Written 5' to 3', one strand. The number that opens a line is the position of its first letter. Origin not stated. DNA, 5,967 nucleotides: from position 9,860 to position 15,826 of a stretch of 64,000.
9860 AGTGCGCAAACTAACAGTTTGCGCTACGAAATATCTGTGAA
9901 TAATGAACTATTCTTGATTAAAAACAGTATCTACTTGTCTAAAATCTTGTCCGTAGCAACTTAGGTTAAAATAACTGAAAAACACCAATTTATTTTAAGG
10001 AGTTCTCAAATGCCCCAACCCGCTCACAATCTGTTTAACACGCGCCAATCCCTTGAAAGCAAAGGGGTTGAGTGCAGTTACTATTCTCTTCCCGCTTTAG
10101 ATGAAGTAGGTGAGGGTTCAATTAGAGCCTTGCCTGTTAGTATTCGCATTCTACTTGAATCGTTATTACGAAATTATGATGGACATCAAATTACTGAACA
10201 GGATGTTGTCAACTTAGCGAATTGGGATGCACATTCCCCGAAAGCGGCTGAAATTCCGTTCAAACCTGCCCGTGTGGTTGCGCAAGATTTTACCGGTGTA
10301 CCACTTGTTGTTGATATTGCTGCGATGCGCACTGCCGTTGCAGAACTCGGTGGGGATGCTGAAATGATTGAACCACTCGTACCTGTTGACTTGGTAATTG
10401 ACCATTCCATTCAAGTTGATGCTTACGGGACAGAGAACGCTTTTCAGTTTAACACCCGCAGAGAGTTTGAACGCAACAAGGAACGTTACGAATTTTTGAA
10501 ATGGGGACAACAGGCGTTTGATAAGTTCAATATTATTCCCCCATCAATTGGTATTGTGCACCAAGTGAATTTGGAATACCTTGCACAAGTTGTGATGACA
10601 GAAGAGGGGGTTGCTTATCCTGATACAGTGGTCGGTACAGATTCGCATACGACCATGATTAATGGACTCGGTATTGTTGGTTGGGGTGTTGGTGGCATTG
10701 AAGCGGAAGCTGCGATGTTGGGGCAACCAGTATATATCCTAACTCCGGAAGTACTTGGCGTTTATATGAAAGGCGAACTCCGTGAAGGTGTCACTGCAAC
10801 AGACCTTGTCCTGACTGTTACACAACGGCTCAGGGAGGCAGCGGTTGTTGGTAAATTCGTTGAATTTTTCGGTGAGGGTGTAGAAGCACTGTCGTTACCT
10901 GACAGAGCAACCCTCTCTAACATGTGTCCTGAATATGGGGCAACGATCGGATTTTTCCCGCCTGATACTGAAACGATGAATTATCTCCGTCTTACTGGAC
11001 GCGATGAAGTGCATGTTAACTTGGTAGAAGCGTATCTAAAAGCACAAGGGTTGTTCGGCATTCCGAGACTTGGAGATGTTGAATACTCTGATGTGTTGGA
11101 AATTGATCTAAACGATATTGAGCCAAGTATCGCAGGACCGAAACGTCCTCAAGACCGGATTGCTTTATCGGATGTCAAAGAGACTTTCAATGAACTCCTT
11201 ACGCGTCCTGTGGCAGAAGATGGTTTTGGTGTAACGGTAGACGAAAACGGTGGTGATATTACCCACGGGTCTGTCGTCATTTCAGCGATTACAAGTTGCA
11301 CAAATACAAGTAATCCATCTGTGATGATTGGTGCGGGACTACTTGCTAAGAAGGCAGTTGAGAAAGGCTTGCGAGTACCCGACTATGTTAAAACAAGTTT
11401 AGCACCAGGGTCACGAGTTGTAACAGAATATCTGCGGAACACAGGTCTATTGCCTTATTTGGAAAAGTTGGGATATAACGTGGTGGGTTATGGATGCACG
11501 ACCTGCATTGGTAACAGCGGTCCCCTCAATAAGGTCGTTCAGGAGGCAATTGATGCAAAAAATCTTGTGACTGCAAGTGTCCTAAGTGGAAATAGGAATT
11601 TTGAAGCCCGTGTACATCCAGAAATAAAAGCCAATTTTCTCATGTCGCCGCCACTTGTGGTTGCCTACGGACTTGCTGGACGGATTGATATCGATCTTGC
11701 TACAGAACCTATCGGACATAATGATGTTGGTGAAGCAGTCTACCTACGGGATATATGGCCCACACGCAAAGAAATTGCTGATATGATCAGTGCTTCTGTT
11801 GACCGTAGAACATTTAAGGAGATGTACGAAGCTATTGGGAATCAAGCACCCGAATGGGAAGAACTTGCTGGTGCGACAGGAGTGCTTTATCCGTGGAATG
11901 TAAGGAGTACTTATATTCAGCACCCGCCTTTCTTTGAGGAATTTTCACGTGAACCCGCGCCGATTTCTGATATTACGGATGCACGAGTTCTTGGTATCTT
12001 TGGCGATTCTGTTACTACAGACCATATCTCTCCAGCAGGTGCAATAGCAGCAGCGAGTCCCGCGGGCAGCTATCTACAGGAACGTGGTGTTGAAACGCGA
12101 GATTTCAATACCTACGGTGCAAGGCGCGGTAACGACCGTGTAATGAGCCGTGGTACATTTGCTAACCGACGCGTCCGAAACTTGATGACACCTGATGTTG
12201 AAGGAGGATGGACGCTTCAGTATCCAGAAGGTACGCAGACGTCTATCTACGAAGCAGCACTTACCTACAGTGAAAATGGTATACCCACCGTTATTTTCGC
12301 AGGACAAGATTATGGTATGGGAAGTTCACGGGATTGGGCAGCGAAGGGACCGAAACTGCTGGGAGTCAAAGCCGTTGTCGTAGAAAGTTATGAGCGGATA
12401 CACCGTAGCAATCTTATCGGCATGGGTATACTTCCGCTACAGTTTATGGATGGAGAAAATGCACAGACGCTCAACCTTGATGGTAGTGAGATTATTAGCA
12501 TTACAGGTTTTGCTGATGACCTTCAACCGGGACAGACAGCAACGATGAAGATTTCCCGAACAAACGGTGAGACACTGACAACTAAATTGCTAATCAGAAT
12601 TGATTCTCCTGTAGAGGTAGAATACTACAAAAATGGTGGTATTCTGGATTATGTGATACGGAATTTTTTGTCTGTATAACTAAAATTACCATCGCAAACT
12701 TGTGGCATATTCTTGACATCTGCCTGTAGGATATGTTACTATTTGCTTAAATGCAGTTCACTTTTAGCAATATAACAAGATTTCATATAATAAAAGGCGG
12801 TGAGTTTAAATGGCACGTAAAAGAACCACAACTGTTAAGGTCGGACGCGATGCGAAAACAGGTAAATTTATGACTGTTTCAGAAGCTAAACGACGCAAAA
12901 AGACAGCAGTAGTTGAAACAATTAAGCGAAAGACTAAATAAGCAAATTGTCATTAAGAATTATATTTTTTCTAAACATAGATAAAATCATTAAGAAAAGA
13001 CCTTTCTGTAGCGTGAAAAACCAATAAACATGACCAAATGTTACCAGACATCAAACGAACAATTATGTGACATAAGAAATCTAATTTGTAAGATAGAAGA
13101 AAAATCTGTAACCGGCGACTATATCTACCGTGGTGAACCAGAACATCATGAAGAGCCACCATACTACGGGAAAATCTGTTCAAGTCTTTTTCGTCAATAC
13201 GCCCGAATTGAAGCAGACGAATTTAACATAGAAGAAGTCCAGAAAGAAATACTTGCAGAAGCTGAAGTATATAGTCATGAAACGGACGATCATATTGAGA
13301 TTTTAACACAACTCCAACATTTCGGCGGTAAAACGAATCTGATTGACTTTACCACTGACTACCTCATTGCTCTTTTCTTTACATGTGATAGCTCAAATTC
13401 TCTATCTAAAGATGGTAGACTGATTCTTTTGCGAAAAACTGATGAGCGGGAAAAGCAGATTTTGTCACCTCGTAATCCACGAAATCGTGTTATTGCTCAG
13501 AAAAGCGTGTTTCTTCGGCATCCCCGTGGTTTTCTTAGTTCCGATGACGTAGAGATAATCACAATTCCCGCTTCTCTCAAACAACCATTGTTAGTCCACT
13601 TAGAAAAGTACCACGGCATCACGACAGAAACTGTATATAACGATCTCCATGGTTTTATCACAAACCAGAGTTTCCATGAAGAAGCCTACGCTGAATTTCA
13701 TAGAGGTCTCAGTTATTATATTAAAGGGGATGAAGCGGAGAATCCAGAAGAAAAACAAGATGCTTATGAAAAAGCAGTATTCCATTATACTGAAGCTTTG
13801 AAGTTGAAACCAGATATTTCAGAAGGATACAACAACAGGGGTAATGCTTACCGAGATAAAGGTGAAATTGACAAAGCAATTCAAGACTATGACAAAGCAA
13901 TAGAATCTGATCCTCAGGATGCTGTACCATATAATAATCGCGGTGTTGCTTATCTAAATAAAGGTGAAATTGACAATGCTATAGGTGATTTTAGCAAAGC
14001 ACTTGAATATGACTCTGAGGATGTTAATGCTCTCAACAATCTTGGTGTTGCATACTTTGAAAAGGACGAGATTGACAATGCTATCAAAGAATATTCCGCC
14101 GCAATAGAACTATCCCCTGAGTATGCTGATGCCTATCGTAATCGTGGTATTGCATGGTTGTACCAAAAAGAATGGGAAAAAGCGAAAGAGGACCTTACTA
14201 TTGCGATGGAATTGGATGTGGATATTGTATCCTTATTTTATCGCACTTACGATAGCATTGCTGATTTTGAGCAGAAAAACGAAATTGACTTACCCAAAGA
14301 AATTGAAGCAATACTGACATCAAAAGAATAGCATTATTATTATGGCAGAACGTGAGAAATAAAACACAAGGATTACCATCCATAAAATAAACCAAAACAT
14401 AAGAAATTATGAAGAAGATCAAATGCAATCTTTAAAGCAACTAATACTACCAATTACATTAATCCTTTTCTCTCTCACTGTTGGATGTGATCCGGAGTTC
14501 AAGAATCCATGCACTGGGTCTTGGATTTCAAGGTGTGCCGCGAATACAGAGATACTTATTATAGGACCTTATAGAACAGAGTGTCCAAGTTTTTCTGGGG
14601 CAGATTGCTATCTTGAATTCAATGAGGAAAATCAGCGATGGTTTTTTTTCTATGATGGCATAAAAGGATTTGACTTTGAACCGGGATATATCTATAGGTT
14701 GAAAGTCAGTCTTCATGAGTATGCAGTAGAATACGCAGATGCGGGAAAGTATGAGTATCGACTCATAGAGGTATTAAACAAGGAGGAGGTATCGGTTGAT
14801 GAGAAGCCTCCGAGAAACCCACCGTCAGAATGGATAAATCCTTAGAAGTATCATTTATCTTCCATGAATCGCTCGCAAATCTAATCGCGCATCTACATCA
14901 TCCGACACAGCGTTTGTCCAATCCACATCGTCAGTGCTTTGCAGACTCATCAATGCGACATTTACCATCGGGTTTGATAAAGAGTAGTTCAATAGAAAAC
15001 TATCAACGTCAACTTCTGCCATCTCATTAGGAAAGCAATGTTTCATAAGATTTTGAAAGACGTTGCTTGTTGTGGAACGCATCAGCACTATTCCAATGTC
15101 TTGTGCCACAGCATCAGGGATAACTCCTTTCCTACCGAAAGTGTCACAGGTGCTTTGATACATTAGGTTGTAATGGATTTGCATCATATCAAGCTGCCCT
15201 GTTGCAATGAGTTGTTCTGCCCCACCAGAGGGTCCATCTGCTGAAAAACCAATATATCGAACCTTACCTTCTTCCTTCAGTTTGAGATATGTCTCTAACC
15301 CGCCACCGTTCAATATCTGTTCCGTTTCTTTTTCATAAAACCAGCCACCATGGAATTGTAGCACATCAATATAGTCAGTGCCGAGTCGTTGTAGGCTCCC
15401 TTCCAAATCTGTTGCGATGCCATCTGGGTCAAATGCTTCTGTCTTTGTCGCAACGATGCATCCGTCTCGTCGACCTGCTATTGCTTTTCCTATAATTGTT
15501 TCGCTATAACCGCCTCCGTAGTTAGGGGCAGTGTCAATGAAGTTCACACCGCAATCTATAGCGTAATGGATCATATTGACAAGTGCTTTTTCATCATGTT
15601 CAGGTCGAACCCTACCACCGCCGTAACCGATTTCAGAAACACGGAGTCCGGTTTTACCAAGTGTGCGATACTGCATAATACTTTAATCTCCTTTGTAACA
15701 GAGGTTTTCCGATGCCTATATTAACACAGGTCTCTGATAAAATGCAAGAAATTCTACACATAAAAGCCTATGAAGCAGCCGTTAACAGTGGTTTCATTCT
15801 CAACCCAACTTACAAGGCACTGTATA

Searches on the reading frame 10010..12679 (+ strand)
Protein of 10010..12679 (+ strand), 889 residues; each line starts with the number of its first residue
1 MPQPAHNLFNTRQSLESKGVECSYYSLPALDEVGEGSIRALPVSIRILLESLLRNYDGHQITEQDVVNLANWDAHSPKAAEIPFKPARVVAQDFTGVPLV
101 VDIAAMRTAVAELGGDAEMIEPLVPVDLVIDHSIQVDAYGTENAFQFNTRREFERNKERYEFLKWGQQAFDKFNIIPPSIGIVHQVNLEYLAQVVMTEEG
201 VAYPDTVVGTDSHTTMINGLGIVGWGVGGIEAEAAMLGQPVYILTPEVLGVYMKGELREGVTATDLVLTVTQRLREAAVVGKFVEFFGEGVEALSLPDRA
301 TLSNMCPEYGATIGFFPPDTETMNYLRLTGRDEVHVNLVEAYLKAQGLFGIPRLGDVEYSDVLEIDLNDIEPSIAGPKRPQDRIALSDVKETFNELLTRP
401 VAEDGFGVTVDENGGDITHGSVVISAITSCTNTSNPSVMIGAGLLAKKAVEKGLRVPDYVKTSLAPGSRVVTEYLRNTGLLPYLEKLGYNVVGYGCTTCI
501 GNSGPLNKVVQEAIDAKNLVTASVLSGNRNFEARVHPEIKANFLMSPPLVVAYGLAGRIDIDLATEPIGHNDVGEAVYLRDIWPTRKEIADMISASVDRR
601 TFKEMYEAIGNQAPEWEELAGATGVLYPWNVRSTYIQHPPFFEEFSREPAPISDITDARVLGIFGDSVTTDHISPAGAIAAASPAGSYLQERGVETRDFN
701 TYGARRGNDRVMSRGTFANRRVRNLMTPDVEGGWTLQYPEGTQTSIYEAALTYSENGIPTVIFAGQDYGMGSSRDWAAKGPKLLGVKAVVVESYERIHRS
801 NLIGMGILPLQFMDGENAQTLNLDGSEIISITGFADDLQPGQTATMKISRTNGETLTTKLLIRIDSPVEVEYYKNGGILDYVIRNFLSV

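Call 59: search_protein_families(library=pfam, proteins=[window:10010-12679:+], max_evalue=0.00001)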
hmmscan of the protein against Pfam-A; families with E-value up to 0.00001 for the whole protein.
window:10010-12679:+ (889 aa): 2 families
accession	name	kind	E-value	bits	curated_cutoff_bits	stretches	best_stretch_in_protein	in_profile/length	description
PF00330.25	Aconitase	-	3.5e-167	557.5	28.7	1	72-557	4-463/463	Aconitase family (aconitate hydratase)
PF00694.25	Aconitase_C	-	2.3e-37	128.7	22.8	1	687-813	3-129/131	Aconitase C-terminal domain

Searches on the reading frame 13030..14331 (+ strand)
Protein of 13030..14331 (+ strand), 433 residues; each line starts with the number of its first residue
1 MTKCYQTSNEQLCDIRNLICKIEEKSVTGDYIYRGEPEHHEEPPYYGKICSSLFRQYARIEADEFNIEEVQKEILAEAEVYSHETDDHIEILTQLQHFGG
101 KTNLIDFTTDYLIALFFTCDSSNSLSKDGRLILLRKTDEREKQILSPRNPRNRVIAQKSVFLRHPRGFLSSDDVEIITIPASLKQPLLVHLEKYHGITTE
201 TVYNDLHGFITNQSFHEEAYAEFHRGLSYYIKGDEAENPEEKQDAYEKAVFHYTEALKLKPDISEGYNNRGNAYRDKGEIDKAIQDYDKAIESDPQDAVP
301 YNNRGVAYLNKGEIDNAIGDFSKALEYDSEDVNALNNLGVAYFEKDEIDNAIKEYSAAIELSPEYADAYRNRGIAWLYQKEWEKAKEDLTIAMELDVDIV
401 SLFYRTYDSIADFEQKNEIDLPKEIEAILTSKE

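Call 59: search_protein_families(library=pfam, proteins=[window:13030-14331:+], max_evalue=0.00001)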
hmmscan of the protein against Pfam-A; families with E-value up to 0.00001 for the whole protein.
window:13030-14331:+ (433 aa): 13 families
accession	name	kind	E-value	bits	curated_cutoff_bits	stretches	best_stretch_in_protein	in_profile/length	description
PF00515.34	TPR_1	-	3.3e-37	125.2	27.8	3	265-297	2-34/34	Tetratricopeptide repeat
PF13414.12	TPR_11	-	3.2e-32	110.4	26.8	3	271-312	1-42/42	TPR repeat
PF07719.23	TPR_2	-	5.1e-31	104.6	27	1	265-297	2-34/34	Tetratricopeptide repeat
PF13431.12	TPR_17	-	1.6e-23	81.3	24.4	1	287-318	2-33/34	Tetratricopeptide repeat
PF13181.12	TPR_8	-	8e-21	72.8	25.7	1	265-297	2-34/34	Tetratricopeptide repeat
PF13432.12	TPR_16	-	1.9e-18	67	32.7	2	304-365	3-64/65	Tetratricopeptide repeat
PF13424.12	TPR_12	-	3.9e-13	49.8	30.1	0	264-327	3-67/77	Tetratricopeptide repeat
PF08867.16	FRG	-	1.5e-12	48.7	25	1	30-124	2-91/94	FRG domain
PF13371.12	TPR_9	-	6.7e-10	39.3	35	0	341-395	4-58/73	Tetratricopeptide repeat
PF14559.12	TPR_19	-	1.6e-09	38.4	25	0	311-354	4-47/68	Tetratricopeptide repeat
PF13428.12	TPR_14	-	4.8e-09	36.5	23.5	0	269-301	6-38/44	Tetratricopeptide repeat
PF13374.12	TPR_10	-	6e-08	32.9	27.5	0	267-292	5-30/42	Tetratricopeptide repeat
PF13174.12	TPR_6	-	7.4e-07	29.9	26.3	0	270-296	6-32/33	Tetratricopeptide repeat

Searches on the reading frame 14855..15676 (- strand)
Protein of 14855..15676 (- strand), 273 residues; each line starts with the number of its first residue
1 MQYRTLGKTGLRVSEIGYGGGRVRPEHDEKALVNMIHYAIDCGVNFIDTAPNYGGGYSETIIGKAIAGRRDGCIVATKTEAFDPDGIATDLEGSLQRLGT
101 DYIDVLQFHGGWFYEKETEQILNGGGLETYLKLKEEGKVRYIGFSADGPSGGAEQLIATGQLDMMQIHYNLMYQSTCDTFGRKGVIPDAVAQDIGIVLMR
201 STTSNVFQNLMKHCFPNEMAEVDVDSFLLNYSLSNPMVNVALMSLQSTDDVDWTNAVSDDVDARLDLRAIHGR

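Call 59: search_protein_families(library=pfam, proteins=[window:14855-15676:-], max_evalue=0.00001)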
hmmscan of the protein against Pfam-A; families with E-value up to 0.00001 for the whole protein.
window:14855-15676:- (273 aa): 1 family
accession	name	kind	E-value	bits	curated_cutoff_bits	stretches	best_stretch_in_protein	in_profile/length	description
PF00248.27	Aldo_ket_red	-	1.2e-28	100.5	24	1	15-203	1-193/291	Aldo/keto reductase family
